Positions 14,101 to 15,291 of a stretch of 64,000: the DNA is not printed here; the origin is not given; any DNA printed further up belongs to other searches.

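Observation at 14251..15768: Two-gene CBASS-like module (SMODS/CD-NTase plus 2-TM effector) next to tRNA-Lys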

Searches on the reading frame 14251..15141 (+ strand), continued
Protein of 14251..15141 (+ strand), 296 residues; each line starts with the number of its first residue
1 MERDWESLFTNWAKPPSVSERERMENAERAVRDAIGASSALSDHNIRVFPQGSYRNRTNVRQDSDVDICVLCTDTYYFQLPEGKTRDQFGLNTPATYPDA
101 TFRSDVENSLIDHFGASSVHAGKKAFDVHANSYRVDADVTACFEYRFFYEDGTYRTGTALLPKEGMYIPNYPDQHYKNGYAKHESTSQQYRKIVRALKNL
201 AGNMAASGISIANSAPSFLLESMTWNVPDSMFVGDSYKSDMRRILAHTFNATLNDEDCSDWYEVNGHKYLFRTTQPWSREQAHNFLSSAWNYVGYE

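Call 27: find_encoding_contigs(protein=P0005, flank=8000, max_places=3)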
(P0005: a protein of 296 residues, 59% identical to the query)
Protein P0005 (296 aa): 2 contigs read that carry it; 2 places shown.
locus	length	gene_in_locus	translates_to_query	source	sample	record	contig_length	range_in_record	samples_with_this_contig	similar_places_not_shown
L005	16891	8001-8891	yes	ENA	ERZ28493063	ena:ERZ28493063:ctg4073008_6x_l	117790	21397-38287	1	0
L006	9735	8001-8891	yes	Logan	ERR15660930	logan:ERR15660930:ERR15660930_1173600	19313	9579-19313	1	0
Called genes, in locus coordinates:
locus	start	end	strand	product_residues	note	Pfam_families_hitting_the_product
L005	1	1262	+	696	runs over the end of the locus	PF13175:AAA_15, PF13304:AAA_21 (weak)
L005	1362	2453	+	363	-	-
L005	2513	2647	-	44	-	-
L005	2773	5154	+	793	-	PF07693:KAP_NTPase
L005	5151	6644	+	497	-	PF14559:TPR_19 (faint), PF24575:TPR_Slam (faint), PF18733:HEPN_LA2681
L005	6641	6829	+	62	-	-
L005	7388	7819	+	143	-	-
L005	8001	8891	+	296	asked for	PF26305:CD_NTase_C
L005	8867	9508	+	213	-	PF18153:Cap15_CD_rec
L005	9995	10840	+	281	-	-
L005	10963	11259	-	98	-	-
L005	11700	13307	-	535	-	PF00239:Resolvase, PF13408:Zn_ribbon_recom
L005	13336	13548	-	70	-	-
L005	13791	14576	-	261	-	-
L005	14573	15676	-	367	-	PF13271:DUF4062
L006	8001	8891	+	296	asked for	PF26305:CD_NTase_C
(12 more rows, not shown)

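Call 28: find_encoding_contigs(protein=P0157, flank=3000, max_places=4)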
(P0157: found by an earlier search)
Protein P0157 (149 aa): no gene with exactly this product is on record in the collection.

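Call 62: search_protein_families(library=padloc, proteins=[L002:1203-1745:+, L002:1750-2778:+, L002:2782-3387:+, L002:3568-4374:-, L002:158-1060:-], max_evalue=0.001)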
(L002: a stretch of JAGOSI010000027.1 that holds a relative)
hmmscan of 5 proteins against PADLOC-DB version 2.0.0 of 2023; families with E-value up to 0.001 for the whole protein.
L002:1203-1745:+ (180 aa): 0 families

L002:1750-2778:+ (342 aa): 11 families
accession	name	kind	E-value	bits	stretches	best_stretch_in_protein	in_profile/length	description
PDLC00788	Cyclase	-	2.8e-95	317.3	1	36-339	1-297/297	oligonucleotide-cyclase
PDLC00801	Cyclase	-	6.7e-52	174.5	1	42-289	8-240/295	oligonucleotide-cyclase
PDLC00794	Cyclase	-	8.6e-46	154.5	1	70-290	33-241/297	oligonucleotide-cyclase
PDLC00772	Cyclase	-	5.1e-28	96.1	1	80-297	92-300/375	oligonucleotide-cyclase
PDLC00789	Cyclase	-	5.5e-28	96.2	1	133-332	64-258/261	oligonucleotide-cyclase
PDLC00812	Cyclase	-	8.9e-28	95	1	59-284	63-290/352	oligonucleotide-cyclase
PDLC00807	Cyclase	-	7.5e-23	79.2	1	85-302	81-282/342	oligonucleotide-cyclase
PDLC00784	Cyclase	-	2.9e-11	41.2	1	81-286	75-287/351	oligonucleotide-cyclase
PDLC00822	Cyclase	-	2.9e-05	21.6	0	220-275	199-250/375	oligonucleotide-cyclase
PDLC00810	Cyclase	-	0.00038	18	0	86-288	51-216/335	oligonucleotide-cyclase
PDLC00776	Cyclase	-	0.0007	17.1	0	80-133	42-96/287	oligonucleotide-cyclase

L002:2782-3387:+ (201 aa): 16 families
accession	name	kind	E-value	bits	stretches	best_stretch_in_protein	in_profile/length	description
PDLC00705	Effector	-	1.6e-49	166.6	1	1-201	1-200/203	2TM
PDLC00703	Effector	-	4.5e-42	142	1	5-200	5-195/204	2TM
PDLC00702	Effector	-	1.8e-40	136.5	1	14-199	9-194/211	2TM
PDLC00686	Effector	-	8.9e-28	95.3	1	10-200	16-206/209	2TM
PDLC00694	Effector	-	5e-26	89.5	1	26-198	13-187/208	2TM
PDLC00704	Effector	-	3.8e-20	70.3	1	40-201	33-201/207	2TM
PDLC00708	Effector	-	4.9e-18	63.3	1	49-191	49-184/191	2TM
PDLC00697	Effector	-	1.6e-17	61.7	2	14-114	13-101/207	2TM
PDLC00673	Effector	-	7e-17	59.5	1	46-196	34-187/214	2TM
PDLC00669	Effector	-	9.5e-13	46.2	1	15-190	16-185/206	2TM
PDLC00683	Effector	-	5.3e-12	43.8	1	18-189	8-170/185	2TM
PDLC00714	Effector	-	2.8e-09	34.8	1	14-190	9-184/200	2TM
PDLC00680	Effector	-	1.2e-08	32.5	1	123-189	147-211/229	2TM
PDLC00682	Effector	-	2.7e-08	31.8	1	13-192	13-204/218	2TM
PDLC00671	Effector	-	1.1e-07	29.9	1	20-192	13-209/223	2TM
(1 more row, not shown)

L002:3568-4374:- (268 aa): 70 families (the best 25 are shown)
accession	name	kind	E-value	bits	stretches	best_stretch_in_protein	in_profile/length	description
PDLC03371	MTase_II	-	7.6e-77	256.3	1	11-267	6-253/260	Type II methyltransferase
PDLC03216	MTase_II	-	1.1e-69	233.1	1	9-267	5-256/364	Type II methyltransferase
PDLC03738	oMTase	-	2.6e-66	221.9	1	9-267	15-266/376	orphan methyltransferase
PDLC03302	MTase_II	-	2.9e-48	163.1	1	16-266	5-260/626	Type II methyltransferase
PDLC03299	MTase_II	-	1.1e-43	147.9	2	188-267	179-258/296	Type II methyltransferase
PDLC03387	MTase_II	-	8.9e-37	124.8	2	121-267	134-276/289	Type II methyltransferase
PDLC03353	MTase_II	-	3.8e-35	119.7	1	14-266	8-250/260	Type II methyltransferase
PDLC03279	MTase_II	-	5.1e-35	118.8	1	19-267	360-585/587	Type II methyltransferase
PDLC03320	MTase_II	-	3.1e-31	106.6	2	163-267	172-275/289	Type II methyltransferase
PDLC03265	MTase_II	-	1.5e-27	94.9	2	169-267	231-329/333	Type II methyltransferase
PDLC03300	MTase_II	-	2.1e-27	94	1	13-267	9-277/302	Type II methyltransferase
PDLC03350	MTase_II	-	9.4e-24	82.4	1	6-267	47-296/312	Type II methyltransferase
PDLC03339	MTase_II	-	1.3e-23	81.4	2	183-267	188-272/399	Type II methyltransferase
PDLC03327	MTase_II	-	1.1e-22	78.8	2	65-268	63-286/319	Type II methyltransferase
PDLC03305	MTase_II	-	1.7e-21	75.1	1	16-267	13-243/513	Type II methyltransferase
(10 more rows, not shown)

L002:158-1060:- (300 aa): 0 families

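Call 66: find_related_loci(query=window:14251-15141:+, collection=viral_contigs, flank=6000)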
Query window:14251-15141:+ (296 aa) in viral_contigs; peptide patterns used: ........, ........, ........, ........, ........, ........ (x = any residue, [..] = any of these).
2 stretches matched a pattern, but none encodes a relative of the query by tblastn (E <= 1e-3).

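Call 67: search_dna_similar(query=window:14251-15141:+, collection=plasmids, mode=protein, max_rows=10)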
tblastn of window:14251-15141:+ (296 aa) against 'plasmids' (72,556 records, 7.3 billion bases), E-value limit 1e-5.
Records with a match: 53; places in all: 61; records where one place covers at least 80% of the query: 41.
Best place of each record, by identity: <60% 53.
By first word of the organism name: Sinorhizobium 5; Staphylococcus 5; Vibrio 4; Rhizobium 4; Latilactobacillus 3; Rhodococcus 3; Streptomyces 2; Methanosphaera 2; Bacillus 1; Agrobacterium 1; and 23 more.
By predicted mobility (MOB-suite, as given by PLSDB): non-mobilizable 27; conjugative 19; mobilizable 7.
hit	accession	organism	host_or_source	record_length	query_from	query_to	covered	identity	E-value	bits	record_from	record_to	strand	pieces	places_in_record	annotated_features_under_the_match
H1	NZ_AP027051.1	Vibrio nigripulchritudo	Penaeus vannamei,cell ...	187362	1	296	100%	47.5%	4e-91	302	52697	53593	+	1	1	nucleotidyltransferase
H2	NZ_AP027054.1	Vibrio nigripulchritudo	Penaeus vannamei,cell ...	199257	1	296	100%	47.5%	4e-91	302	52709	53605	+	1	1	nucleotidyltransferase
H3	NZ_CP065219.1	Vibrio navarrensis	Homo sapiens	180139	1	296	100%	46.5%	2e-88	295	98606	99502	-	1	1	nucleotidyltransferase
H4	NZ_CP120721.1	Vibrio coralliilyticus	tissue sample,sea urchin, ...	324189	1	296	100%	46.2%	6e-87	290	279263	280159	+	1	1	nucleotidyltransferase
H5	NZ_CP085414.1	Bacillus paranthracis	single cell,soil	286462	6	293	97%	40.8%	2e-63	223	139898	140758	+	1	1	nucleotidyltransferase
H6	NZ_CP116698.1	Agrobacterium tumefaciens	Clematis,cell culture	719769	6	292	97%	32.9%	1e-28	122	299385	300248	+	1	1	nucleotidyltransferase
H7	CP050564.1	Rhizobium leguminosarum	Lathyrus sativus,cell culture,root ...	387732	6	288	96%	33.2%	2e-29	124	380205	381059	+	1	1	nucleotidyltransferase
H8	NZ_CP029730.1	Citrobacter sp. CRE-46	-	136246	6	291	97%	32.7%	1e-32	134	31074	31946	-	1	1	nucleotidyltransferase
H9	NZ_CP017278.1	Latilactobacillus sakei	cell culture,starter culture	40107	6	295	98%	32.0%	2e-30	127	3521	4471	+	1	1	nucleotidyltransferase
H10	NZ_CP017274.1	Latilactobacillus sakei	cell culture,starter culture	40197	6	295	98%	32.0%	2e-30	127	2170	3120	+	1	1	nucleotidyltransferase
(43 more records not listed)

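Call 68: search_dna_similar(query=window:14251-15141:+, collection=phages, mode=protein, max_rows=10)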
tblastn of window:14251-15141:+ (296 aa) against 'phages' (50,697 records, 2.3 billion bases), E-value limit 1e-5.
No match.
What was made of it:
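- Tried and rejected: There are no close relatives in IMG/VR (call 66) or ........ (call 68).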

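Call 69: get_annotated_region(hit=H3, flank=4000)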
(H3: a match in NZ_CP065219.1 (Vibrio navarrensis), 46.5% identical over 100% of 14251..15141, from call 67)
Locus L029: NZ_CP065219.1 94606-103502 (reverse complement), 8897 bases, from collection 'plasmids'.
description: Vibrio navarrensis strain 20-VB00237 plasmid pVN20-VB00237, complete sequence
organism: Vibrio navarrensis (NCBI taxid 29495)
taxonomy: Bacteria; Pseudomonadota; Gammaproteobacteria; Vibrionales; Vibrionaceae; Vibrio; Vibrio navarrensis
host: -; source: Homo sapiens; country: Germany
typing (MOB-suite, as given by PLSDB): conjugative; relaxase MOBF; mating-pair formation MPF_F
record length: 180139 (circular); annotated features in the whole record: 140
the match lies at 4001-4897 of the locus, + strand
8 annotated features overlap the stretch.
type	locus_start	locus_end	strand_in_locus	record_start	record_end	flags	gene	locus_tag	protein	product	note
CDS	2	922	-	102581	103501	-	-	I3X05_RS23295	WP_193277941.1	AAA family ATPase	-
CDS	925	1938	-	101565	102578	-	-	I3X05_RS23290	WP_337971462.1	DNA mismatch repair protein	-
CDS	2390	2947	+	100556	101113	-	-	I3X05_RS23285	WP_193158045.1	hypothetical protein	-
CDS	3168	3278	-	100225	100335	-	-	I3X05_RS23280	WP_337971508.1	ParB family protein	-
CDS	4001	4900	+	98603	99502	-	-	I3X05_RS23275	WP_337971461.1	nucleotidyltransferase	-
CDS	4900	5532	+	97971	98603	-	-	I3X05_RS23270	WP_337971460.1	hypothetical protein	-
CDS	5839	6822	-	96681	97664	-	-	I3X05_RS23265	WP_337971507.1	hypothetical protein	-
CDS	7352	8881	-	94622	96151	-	-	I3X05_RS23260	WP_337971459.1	IS66 family transposase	-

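Call 70: get_annotated_region(hit=H1, flank=4000)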
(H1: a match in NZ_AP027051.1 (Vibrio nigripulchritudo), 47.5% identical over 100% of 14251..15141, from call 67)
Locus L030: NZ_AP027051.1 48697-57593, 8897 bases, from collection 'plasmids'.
description: Vibrio nigripulchritudo strain TUMSAT-V.nig2 plasmid pTUMSAT-V.nig2-1, complete sequence
organism: Vibrio nigripulchritudo (NCBI taxid 28173)
taxonomy: Bacteria; Pseudomonadota; Gammaproteobacteria; Vibrionales; Vibrionaceae; Vibrio; Vibrio nigripulchritudo
host: -; source: Penaeus vannamei,cell culture,Circulating aquarium; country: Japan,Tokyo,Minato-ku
typing (MOB-suite, as given by PLSDB): conjugative; relaxase MOBF; mating-pair formation MPF_F
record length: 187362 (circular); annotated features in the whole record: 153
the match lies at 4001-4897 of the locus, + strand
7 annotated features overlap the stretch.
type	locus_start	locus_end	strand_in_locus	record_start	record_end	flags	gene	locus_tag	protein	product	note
CDS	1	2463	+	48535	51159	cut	-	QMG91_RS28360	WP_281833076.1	DEAD/DEAH box helicase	-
CDS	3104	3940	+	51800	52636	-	-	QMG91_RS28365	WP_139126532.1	hypothetical protein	-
CDS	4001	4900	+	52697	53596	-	-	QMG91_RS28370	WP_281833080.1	nucleotidyltransferase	-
CDS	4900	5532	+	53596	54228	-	-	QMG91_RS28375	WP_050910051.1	hypothetical protein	-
CDS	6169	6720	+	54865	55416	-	-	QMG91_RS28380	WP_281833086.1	SLATT domain-containing protein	-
CDS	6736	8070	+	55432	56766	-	-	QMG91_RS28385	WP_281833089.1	reverse transcriptase domain-containing protein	-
CDS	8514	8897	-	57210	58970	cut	-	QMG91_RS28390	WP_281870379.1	SgrR family transcriptional regulator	-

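Call 83: search_protein_families(library=phrogs, proteins=[window:14251-15141:+], max_evalue=0.001)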
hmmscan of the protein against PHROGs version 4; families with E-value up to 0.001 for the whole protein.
window:14251-15141:+ (296 aa): 1 family
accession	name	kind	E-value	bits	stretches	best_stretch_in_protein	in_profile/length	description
phrog_18746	-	unknown function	4.7e-40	138.8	1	21-292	19-295/299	-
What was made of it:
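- Tried and rejected: Only distant PHROG families of unknown function match (call 83).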

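Call 84: predict_structure(alignment_id=A4)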
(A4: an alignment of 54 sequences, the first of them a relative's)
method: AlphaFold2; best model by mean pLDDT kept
length: 296 residues; sequences in the alignment: 54
mean_pLDDT: 93.6   pTM: 0.89
mean pLDDT of the five models: 93.6, 93.1, 92.9, 92.8, 92.1
residues with pLDDT >= 90: 246; 70-90: 47; 50-70: 2; < 50: 1
segments of 3 or more residues with pLDDT < 50: none
pLDDT, mean of each block of 10 residues (from residue 1): 89 91 90 97 95 92 90 94 93 85 96 95 90 82 96 95 86 96 97 98 97 95 98 94 98 97 96 93 98 95
secondary structure, 60 per line:
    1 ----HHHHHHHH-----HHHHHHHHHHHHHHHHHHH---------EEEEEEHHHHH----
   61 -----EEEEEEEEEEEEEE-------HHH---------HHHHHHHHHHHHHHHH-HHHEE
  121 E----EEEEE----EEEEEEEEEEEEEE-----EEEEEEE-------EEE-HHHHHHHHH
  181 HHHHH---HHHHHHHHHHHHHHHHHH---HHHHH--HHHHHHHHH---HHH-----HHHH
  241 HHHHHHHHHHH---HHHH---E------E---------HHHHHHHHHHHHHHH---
elements in order: H5-12 H18-36 E46-51 H52-56 E66-79 H99-114 E119-121 E126-130 E135-148 E154-160 E168-170 H172-185 H189-206 H210-214 H217-225 H237-251 H255-258 H279-293

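Call 86: fold_search(model_id=the predicted structure, library=pdb)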
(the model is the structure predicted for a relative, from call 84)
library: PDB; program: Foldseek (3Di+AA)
matches with E <= 10: 512; with E <= 0.001: 202
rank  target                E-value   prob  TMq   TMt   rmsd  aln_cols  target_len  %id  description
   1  7x4f                  3.3e-31  1.00  0.91  0.93   1.9       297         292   43  Native CD-NTase LpCdnE (released 2023-03-08)
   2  7x4t_B                1.3e-30  1.00  0.92  0.93   2.0       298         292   43  LpCdnE UMPNPP Mg complex (released 2023-03-08)
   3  7x4t_A                2.0e-30  1.00  0.91  0.90   2.2       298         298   42  LpCdnE UMPNPP Mg complex (released 2023-03-08)
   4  7x4q_B                2.1e-30  1.00  0.91  0.92   1.9       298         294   42  LpCdnE UTP Mg complex (released 2023-03-08)
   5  7x4q_A                2.6e-30  1.00  0.89  0.91   2.4       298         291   42  LpCdnE UTP Mg complex (released 2023-03-08)
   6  7x4a                  9.5e-29  1.00  0.95  0.94   1.8       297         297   36  Native CD-NTase ClCdnE (released 2023-03-08)
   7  7x4c                  5.8e-25  1.00  0.92  0.89   2.0       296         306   32  Native CD-NTase EfCdnE (released 2023-03-08)
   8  6e0k                  6.7e-21  1.00  0.83  0.84   2.8       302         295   29  Structure of Rhodothermus marinus CdnE c-UMP-AMP synthase (released 2019-02-20)
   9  6e0n                  3.2e-20  1.00  0.80  0.87   4.0       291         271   30  Structure of Elizabethkingia meningoseptica CdnE cyclic dinucleotide synthase with GTP and Apcpp (released 2019-02-20)
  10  6e0l                  3.9e-20  1.00  0.87  0.88   2.3       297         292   30  Structure of Rhodothermus marinus CdnE c-UMP-AMP synthase with Apcpp and Upnpp (released 2019-02-20)
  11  6e0m                  7.0e-20  1.00  0.80  0.87   4.0       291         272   30  Structure of Elizabethkingia meningoseptica CdnE cyclic dinucleotide synthase (released 2019-02-20)
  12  6e0o_A                7.3e-20  1.00  0.81  0.87   4.0       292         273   30  Structure of Elizabethkingia meningoseptica CdnE cyclic dinucleotide synthase with pppA[3'-5']pA (released 2019-02-20)
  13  6wt9                  3.3e-12  1.00  0.70  0.69   5.3       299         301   17  Structure of STING-associated CdnE c-di-GMP synthase from Capnocytophaga granulosa (released 2020-09-09)
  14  6wt8                  6.4e-12  1.00  0.72  0.61   5.1       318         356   16  Structure of a STING-associated CdnE c-di-GMP synthase from Flavobacteriaceae sp. (released 2020-09-09)
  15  6p82_A                6.0e-11  1.00  0.59  0.58   7.0       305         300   18  Structure of P. aeruginosa ATCC27853 CdnD, Apo form 1 (released 2019-12-25)
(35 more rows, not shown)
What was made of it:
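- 14251..15141 (+): cdnE: clade-E cGAS/DncV-like nucleotidyltransferase (CD-NTase), 296 aa, predicted cyclic di-pyrimidine synthase. AF2 pLDDT 93.6; Foldseek TM 0.91-0.95 to Lp/Cl/EfCdnE (calls 84, 86).
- All 50 top PDB hits are CD-NTases (calls 84, 86).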
